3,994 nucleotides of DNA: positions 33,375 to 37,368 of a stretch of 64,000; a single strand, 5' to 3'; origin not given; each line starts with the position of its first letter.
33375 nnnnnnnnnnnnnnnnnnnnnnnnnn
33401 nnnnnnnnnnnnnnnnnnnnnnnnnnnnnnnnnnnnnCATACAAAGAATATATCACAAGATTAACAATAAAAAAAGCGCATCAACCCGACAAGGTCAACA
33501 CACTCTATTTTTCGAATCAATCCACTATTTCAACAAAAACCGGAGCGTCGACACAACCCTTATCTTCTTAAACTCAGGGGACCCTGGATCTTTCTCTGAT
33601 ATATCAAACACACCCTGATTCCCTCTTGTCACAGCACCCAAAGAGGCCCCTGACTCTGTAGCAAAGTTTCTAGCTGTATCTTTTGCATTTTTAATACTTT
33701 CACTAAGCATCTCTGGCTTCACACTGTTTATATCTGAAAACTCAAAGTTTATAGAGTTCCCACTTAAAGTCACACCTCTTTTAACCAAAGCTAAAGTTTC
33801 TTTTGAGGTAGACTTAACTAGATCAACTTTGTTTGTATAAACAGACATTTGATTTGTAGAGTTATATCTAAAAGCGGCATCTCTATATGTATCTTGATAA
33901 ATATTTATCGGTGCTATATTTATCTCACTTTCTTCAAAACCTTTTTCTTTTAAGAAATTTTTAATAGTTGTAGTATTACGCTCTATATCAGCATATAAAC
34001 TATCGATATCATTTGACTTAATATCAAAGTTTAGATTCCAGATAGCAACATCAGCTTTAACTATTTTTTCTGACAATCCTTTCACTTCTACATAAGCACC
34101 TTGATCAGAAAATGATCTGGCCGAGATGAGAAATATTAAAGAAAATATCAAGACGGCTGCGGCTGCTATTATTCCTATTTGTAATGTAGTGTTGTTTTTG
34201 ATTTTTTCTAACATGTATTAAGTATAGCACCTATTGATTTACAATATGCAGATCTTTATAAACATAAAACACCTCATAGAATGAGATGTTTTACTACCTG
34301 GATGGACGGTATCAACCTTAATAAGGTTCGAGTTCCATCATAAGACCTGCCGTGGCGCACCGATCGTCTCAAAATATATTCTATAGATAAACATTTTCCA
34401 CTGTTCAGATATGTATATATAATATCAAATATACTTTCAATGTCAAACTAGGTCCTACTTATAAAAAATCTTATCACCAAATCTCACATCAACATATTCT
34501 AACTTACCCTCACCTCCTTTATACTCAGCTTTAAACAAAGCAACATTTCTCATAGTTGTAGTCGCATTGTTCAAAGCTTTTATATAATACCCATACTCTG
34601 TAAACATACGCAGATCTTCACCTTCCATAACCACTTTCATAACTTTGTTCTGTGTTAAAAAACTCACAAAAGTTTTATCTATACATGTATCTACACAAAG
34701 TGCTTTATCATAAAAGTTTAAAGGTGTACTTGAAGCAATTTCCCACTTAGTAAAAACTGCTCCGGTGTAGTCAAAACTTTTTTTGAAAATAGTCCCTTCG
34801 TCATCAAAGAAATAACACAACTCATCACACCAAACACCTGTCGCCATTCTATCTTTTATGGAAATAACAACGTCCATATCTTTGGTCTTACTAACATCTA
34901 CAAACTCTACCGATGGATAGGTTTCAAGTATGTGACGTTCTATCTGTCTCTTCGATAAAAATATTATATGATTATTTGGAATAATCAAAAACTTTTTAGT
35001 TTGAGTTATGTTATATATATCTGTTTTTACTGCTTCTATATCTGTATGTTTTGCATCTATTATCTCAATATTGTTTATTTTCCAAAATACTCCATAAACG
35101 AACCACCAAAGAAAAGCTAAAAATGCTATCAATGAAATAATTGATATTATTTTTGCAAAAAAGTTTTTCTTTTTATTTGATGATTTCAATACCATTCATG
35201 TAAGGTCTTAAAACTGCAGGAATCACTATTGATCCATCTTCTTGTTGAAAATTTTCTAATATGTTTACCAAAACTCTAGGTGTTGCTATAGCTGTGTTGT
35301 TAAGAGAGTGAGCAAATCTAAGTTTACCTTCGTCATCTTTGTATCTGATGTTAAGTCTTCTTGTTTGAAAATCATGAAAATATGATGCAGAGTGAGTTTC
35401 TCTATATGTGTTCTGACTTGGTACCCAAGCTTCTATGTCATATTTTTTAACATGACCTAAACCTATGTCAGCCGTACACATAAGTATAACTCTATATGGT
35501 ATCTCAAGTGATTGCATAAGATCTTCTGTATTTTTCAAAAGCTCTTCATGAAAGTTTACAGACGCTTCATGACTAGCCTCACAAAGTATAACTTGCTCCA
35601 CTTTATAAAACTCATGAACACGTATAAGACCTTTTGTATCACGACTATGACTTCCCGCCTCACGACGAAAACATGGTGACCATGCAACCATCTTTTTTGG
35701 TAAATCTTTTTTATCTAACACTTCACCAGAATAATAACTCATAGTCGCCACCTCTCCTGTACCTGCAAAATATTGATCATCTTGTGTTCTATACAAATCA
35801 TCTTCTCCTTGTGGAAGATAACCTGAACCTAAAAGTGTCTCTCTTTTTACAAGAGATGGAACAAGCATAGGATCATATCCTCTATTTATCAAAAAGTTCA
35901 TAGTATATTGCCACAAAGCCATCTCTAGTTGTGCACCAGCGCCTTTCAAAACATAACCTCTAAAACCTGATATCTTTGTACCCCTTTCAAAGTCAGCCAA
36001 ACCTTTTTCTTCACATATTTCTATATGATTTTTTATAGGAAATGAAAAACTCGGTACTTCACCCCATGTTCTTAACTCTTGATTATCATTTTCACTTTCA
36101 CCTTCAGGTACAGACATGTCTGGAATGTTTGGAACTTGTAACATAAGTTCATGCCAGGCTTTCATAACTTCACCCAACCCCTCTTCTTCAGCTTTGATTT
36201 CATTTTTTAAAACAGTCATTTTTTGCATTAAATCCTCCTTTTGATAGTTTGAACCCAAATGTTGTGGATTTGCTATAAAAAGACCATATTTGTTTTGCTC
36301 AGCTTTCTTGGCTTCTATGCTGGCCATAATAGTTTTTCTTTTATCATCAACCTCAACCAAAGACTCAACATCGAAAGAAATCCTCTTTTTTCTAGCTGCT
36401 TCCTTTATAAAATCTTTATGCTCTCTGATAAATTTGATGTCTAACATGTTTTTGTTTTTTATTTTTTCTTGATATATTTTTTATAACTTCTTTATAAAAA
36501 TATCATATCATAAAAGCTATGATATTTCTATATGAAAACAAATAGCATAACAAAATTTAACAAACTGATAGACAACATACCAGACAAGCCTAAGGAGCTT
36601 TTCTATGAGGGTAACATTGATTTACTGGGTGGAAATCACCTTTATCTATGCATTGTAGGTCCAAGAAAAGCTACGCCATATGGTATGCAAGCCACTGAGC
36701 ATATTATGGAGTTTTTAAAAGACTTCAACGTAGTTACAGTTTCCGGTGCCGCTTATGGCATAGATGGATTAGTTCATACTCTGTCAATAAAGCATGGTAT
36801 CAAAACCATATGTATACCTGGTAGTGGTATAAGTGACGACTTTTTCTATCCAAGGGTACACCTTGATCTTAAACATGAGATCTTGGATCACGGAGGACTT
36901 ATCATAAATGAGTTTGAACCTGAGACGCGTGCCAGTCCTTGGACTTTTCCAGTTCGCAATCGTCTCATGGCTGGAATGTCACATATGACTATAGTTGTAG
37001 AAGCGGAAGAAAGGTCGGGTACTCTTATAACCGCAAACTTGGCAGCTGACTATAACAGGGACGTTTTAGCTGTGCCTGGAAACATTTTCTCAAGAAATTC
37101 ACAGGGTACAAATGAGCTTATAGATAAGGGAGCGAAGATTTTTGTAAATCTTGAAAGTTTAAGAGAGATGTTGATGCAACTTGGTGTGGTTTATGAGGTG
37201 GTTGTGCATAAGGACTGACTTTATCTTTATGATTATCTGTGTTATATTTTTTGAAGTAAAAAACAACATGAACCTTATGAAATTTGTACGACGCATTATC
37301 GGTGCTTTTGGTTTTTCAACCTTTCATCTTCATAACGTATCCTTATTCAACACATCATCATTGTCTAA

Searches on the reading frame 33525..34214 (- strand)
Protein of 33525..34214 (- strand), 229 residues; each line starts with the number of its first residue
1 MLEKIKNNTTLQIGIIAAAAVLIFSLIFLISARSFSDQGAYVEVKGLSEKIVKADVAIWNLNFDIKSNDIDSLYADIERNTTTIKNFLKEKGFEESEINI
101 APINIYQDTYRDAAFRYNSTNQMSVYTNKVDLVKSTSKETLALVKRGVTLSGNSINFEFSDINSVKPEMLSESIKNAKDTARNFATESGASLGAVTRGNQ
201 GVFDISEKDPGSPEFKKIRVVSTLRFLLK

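Call 11: search_protein_families(library=pfam, proteins=[window:33525-34214:-], max_evalue=0.001)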
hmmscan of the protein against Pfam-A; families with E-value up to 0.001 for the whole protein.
window:33525-34214:- (229 aa): 1 family
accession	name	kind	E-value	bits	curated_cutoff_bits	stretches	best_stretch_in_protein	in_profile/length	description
PF04402.19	SIMPL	-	3.5e-19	70.3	25.2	1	42-197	1-157/205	Protein of unknown function (DUF541)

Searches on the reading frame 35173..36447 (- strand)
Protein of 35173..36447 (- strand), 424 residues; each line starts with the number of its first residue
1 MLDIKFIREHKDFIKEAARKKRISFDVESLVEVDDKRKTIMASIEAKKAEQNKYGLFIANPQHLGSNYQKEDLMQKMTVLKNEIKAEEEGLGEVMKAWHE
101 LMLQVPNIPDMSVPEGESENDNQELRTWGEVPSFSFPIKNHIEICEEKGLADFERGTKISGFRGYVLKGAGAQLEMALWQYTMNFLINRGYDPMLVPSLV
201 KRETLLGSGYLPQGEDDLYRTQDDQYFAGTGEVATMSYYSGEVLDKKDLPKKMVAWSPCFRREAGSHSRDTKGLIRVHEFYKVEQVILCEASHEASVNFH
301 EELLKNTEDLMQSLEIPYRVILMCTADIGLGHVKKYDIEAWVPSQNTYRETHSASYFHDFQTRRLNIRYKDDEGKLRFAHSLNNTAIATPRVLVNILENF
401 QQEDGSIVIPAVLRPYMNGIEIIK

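Call 11: search_protein_families(library=pfam, proteins=[window:35173-36447:-], max_evalue=0.001)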
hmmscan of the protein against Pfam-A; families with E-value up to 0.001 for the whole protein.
window:35173-36447:- (424 aa): 2 families
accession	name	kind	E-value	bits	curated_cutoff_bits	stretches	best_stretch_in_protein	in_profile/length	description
PF00587.30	tRNA-synt_2b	-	3.1e-33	115.8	29.3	1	222-400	8-179/179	tRNA synthetase class II core domain (G, H, P, S and T)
PF02403.27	Seryl_tRNA_N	-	2e-19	70.3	28.2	1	1-109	1-108/108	Seryl-tRNA synthetase N-terminal domain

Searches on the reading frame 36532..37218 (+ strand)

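Call 11: search_protein_families(library=pfam, proteins=[window:36532-37218:+], max_evalue=0.001)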
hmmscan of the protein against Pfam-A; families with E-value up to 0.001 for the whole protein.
window:36532-37218:+ (228 aa): 1 family
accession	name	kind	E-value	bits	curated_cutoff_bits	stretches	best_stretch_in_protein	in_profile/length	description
PF02481.21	DNA_processg_A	-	2.4e-62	210.3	29.6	1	7-204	15-210/212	DNA recombination-mediator protein A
